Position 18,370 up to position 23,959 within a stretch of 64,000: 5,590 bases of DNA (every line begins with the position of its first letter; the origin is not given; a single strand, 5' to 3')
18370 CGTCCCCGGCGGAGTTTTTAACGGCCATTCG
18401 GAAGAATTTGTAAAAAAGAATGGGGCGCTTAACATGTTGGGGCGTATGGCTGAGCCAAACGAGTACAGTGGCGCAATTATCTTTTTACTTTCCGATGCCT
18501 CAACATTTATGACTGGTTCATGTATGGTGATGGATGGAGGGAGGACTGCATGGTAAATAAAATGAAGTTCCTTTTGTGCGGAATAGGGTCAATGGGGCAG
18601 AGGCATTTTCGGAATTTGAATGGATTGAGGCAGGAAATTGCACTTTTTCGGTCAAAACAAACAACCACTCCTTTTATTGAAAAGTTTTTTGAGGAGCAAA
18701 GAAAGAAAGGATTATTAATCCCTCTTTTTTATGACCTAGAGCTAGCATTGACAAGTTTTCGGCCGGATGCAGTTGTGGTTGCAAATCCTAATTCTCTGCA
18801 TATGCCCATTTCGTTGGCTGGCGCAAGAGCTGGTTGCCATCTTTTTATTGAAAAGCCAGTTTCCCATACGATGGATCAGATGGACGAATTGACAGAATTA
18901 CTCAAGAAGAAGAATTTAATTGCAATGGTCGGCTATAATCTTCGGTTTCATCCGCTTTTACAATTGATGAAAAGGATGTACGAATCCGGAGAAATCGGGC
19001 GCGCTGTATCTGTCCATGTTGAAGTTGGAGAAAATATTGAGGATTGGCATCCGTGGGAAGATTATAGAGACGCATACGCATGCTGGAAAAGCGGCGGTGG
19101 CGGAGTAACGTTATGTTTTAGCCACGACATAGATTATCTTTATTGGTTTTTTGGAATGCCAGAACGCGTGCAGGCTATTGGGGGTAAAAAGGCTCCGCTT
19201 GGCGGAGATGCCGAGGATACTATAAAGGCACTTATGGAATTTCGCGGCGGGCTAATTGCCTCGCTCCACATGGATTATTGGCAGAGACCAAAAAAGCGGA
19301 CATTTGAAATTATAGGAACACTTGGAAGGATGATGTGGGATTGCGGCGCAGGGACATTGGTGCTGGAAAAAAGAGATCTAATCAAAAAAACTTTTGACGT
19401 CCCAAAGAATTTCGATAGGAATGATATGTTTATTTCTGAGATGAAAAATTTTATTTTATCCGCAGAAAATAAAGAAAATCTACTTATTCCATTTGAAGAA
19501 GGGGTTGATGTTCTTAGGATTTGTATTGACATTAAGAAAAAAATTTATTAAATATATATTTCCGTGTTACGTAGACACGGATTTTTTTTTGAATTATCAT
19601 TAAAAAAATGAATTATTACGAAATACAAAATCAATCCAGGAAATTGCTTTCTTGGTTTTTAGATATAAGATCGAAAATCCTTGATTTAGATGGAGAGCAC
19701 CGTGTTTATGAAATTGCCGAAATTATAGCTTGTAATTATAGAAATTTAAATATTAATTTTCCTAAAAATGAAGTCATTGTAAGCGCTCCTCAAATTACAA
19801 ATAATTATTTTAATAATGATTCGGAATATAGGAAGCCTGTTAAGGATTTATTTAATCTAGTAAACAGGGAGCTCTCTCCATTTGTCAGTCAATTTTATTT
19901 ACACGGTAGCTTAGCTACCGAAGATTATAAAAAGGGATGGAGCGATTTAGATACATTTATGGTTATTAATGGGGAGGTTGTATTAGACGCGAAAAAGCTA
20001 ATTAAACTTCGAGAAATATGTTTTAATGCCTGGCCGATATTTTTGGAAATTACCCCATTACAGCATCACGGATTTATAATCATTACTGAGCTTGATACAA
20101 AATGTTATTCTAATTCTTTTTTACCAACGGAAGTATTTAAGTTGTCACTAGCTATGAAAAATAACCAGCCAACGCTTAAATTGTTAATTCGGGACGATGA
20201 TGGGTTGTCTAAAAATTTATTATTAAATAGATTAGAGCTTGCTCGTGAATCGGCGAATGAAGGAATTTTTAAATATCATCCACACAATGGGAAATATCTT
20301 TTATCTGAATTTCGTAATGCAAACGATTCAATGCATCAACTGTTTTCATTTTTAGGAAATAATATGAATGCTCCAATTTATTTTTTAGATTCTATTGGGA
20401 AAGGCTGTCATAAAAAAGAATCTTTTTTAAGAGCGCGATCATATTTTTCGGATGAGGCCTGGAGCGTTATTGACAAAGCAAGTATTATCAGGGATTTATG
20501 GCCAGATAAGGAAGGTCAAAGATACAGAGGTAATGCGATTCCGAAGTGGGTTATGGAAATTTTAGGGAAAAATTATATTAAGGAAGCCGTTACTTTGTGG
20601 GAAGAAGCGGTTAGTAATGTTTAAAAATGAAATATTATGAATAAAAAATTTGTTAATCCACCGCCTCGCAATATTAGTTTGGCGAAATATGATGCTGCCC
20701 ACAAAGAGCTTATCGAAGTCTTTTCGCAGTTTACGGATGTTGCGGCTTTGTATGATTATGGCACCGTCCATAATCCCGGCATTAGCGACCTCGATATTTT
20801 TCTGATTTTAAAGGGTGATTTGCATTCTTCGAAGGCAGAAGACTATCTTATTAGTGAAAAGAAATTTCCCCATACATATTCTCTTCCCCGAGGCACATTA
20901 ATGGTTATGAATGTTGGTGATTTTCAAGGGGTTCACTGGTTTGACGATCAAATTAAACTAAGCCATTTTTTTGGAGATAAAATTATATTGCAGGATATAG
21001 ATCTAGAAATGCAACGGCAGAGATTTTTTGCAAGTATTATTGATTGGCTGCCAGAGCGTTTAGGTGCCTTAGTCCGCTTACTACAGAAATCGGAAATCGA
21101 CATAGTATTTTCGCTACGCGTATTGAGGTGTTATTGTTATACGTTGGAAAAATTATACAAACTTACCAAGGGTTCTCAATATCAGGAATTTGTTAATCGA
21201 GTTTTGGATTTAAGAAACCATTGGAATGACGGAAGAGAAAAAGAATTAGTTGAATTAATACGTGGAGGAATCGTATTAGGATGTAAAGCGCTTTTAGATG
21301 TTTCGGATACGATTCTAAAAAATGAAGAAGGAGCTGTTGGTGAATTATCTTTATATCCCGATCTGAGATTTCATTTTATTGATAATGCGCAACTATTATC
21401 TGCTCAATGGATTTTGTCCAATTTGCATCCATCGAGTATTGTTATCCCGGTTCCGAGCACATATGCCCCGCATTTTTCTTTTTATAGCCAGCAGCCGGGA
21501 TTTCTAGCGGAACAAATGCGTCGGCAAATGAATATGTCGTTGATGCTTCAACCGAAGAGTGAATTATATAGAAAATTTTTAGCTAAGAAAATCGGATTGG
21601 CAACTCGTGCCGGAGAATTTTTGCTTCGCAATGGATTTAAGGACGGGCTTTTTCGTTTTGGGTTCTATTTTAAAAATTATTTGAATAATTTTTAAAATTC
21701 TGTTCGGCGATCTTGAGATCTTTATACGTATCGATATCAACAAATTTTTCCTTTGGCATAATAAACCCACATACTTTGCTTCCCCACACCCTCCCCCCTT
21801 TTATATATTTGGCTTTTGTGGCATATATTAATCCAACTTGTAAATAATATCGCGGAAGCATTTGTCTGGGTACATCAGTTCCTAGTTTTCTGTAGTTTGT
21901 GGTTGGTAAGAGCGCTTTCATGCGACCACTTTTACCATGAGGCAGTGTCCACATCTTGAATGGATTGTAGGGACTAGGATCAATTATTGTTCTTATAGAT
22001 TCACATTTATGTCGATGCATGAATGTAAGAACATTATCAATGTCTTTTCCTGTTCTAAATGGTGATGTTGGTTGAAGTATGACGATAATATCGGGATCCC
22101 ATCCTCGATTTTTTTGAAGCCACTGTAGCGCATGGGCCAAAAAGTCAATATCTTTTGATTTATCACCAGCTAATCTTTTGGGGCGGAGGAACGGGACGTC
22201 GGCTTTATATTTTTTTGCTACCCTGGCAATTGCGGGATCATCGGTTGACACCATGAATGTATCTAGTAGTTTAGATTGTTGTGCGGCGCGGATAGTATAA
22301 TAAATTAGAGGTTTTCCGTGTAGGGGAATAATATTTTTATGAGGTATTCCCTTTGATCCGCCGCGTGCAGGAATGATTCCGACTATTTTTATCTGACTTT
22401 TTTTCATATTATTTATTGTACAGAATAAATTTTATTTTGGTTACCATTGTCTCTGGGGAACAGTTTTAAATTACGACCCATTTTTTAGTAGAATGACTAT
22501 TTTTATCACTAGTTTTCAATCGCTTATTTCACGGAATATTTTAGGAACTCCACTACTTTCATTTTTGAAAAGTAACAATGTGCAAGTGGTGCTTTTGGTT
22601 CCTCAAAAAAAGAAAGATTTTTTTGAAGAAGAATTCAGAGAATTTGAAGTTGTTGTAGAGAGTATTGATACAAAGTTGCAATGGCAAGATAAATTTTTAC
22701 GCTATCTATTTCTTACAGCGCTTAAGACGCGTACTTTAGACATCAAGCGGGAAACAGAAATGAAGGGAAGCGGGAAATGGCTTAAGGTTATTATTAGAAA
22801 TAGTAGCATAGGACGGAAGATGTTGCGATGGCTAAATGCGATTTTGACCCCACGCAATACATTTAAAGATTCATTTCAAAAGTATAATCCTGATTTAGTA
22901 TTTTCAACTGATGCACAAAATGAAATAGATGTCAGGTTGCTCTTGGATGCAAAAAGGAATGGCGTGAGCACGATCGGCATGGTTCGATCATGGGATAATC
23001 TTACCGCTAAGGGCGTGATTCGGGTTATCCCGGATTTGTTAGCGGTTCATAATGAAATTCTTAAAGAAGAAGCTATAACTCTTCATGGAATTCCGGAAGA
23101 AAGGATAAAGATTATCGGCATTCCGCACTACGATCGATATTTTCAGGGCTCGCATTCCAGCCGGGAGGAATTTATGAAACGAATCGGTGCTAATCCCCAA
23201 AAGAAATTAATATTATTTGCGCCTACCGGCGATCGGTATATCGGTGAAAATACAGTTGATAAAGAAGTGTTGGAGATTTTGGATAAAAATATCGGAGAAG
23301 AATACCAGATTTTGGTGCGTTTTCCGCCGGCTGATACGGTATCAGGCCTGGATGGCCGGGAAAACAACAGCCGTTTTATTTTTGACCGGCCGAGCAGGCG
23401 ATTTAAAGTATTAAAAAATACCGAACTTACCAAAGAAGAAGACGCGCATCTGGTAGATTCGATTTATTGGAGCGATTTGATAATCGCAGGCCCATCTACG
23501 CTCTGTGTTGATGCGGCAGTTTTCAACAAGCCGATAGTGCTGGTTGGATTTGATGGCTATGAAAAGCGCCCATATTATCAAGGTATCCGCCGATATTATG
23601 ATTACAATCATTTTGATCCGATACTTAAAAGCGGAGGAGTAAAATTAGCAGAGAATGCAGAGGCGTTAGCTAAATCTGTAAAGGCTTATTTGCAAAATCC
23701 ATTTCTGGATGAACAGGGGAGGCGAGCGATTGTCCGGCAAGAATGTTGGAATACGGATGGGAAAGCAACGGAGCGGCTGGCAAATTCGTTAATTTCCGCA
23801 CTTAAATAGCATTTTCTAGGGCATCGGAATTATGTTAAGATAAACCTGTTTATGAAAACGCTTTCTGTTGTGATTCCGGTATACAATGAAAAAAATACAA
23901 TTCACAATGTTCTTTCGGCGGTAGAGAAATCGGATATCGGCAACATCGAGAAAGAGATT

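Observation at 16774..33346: Two separate nonulosonic-acid modules (NeuB/NeuA twice, plus NeuC) with an atypical SAF-less NeuB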

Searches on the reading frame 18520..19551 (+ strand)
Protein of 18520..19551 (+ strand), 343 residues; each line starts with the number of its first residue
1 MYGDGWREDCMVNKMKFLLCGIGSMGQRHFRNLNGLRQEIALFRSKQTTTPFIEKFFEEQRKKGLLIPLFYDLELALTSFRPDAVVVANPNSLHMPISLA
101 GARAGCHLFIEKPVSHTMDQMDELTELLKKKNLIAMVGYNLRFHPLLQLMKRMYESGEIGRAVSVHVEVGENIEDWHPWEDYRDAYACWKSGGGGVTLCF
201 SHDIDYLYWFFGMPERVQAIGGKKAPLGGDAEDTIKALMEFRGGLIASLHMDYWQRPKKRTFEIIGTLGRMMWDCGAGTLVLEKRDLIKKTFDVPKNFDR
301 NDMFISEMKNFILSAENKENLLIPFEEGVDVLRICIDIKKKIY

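Call 3: search_protein_families(library=pfam, proteins=[window:18520-19551:+])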
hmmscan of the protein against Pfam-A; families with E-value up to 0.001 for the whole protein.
window:18520-19551:+ (343 aa): 3 families
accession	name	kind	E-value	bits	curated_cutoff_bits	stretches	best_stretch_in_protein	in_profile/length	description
PF22725.1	GFO_IDH_MocA_C3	-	9.1e-22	77.8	27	1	148-271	2-123/124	GFO/IDH/MocA C-terminal domain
PF01408.29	GFO_IDH_MocA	-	8.7e-18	65.6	24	1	16-139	2-120/120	Oxidoreductase family, NAD-binding Rossmann fold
PF02894.22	GFO_IDH_MocA_C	-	5.4e-10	39.9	22.9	1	152-335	2-203/218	Oxidoreductase family, C-terminal alpha/beta domain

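Call 5: search_protein_families(library=ncbifam, proteins=[window:18520-19551:+], max_evalue=0.00001)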
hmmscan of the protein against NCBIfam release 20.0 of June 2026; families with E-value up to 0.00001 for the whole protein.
window:18520-19551:+ (343 aa): 8 families
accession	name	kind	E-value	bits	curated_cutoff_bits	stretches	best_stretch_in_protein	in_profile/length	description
TIGR04380.1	myo_inos_iolG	equivalog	3.8e-26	91.7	355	1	15-339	2-320/330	inositol 2-dehydrogenase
NF040723.1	UDP-GlcNAcDh_Arch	equivalog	3.4e-24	85.9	450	1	19-337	5-296/302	UDP-N-acetylglucosamine 3-dehydrogenase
NF052479.1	LevoglcsnDh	equivalog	1.7e-16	59.9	650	1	83-218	75-209/386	levoglucosan dehydrogenase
NF041392.1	XylDh_Gfo6_Halo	equivalog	8.6e-13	47.8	350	1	83-178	84-179/350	D-xylose 1-dehydrogenase Gfo6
NF008607.0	PRK11579.1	subfamily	7.3e-09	35.1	330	1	83-219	66-197/346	oxidoreductase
NF058561.1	BT_2158_fam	equivalog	6.1e-07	28.4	750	1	13-167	34-182/487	glycoside 3-dehydrogenase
NF007574.0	PRK10206.1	equivalog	9.5e-07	28.2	352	1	66-217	50-193/345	oxidoreductase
NF052679.1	InsChiInosDhIolG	equivalog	7.6e-06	25.2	540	0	65-169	50-155/343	bifunctional inositol 2-dehydrogenase/D-chiro-inositol 1-dehydrogenase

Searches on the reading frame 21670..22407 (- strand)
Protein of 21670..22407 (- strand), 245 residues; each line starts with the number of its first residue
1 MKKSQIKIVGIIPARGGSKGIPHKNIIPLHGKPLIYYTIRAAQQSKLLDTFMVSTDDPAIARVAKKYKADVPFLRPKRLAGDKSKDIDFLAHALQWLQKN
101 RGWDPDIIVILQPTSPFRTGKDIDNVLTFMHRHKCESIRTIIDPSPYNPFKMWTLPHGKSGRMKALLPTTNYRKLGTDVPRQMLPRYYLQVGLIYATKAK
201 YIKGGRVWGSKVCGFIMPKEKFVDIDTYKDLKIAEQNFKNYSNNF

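Call 3: search_protein_families(library=pfam, proteins=[window:21670-22407:-])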
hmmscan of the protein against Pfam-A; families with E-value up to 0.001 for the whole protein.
window:21670-22407:- (245 aa): 1 family
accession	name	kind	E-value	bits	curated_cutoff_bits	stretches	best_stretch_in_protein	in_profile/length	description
PF02348.25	CTP_transf_3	-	2.7e-21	76.8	22.6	1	9-128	1-112/217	Cytidylyltransferase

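Call 5: search_protein_families(library=ncbifam, proteins=[window:21670-22407:-], max_evalue=0.00001)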
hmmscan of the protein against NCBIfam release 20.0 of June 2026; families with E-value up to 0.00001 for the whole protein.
window:21670-22407:- (245 aa): 6 families
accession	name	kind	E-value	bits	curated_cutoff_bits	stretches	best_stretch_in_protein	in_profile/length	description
TIGR03584.1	PseF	equivalog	5.4e-44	150.5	205.7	1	9-239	1-221/222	pseudaminic acid cytidylyltransferase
NF003952.0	PRK05450.1-5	subfamily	3.3e-16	59.2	193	1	7-143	2-129/250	3-deoxy-manno-octulosonate cytidylyltransferase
NF009905.0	PRK13368.1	subfamily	8.1e-14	51.5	255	1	7-141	2-125/243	3-deoxy-manno-octulosonate cytidylyltransferase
NF003950.0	PRK05450.1-3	subfamily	6.5e-13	48.6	234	1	7-140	2-127/248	3-deoxy-manno-octulosonate cytidylyltransferase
NF003948.0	PRK05450.1-1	equivalog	2.6e-08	33.4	281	1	7-136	5-126/248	3-deoxy-manno-octulosonate cytidylyltransferase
TIGR00466.1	kdsB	equivalog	1.8e-07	30.9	155.2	1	9-75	4-69/241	3-deoxy-manno-octulosonate cytidylyltransferase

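Call 89: search_solved_structures(query=window:21670-22407:-)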
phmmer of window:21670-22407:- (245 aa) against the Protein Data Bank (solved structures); distinct sequences matched with E-value up to 0.001: 15.
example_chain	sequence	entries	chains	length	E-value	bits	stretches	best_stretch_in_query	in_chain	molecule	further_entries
6ifd_A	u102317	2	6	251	5.3e-33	117.8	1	8-239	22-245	CMP-N-acetylneuraminate Synthetase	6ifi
9ftb_A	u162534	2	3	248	2.9e-27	99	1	9-138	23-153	NeuA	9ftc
1eyr_A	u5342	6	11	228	1.3e-24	90.3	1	9-240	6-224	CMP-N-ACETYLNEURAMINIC ACID SYNTHETASE | N-acylneuraminate cytidylyltransferase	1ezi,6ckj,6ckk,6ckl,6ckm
9t4z_A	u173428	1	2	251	1.7e-19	73.5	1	5-241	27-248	PpNeuA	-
1qwj_A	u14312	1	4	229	9.9e-17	64.5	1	9-238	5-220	cytidine monophospho-N-acetylneuraminic acid synthetase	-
4fcu_A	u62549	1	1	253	9.5e-07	31.8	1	11-144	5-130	3-deoxy-manno-octulosonate cytidylyltransferase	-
3pol_A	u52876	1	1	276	9.8e-07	31.7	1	11-144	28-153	3-deoxy-manno-octulosonate cytidylyltransferase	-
1gq9_A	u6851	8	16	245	3.7e-05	26.6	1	7-76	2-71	3-DEOXY-MANNO-OCTULOSONATE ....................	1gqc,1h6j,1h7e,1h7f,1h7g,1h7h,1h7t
1vh3_A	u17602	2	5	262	4.3e-05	26.4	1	10-82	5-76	3-deoxy-manno-octulosonate cytidylyltransferase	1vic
3duv_A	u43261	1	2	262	4.3e-05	26.3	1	10-82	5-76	3-deoxy-manno-octulosonate cytidylyltransferase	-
3k8d_A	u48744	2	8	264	4.9e-05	26.2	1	4-81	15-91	3-deoxy-manno-octulosonate cytidylyltransferase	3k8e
1vh1_A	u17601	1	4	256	0.00015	24.6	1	8-81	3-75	3-deoxy-manno-octulosonate cytidylyltransferase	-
3tqd_A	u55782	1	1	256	0.00016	24.5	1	8-92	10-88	3-deoxy-manno-octulosonate cytidylyltransferase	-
8ees_A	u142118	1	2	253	0.0008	22.2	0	11-81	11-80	3-deoxy-manno-octulosonate cytidylyltransferase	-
3jtj_A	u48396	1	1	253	0.00096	21.9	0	6-82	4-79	3-deoxy-manno-octulosonate cytidylyltransferase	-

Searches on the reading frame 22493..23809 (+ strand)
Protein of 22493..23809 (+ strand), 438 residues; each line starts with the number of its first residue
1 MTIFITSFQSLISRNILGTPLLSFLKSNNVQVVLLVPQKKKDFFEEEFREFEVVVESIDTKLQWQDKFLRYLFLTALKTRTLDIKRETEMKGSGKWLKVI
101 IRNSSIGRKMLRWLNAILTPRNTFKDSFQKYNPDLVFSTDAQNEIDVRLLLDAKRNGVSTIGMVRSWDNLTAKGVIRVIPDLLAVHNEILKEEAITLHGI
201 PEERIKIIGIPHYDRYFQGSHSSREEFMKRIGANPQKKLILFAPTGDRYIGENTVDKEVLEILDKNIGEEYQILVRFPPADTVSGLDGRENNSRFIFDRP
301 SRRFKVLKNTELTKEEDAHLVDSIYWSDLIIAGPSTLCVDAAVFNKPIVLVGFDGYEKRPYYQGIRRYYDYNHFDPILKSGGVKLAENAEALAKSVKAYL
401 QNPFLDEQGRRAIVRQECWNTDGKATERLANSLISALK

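Call 3: search_protein_families(library=pfam, proteins=[window:22493-23809:+])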
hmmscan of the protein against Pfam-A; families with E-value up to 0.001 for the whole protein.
window:22493-23809:+ (438 aa): 1 family
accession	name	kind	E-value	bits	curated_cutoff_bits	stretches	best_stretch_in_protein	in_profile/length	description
PF04464.20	Glyphos_transf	-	1.7e-15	57.3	22.1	1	181-433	136-365/367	CDP-Glycerol:Poly(glycerophosphate) glycerophosphotransferase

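Call 79: search_solved_structures(query=window:22493-23809:+, max_evalue=0.01)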
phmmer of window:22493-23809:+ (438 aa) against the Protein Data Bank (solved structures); distinct sequences matched with E-value up to 0.01: 0.
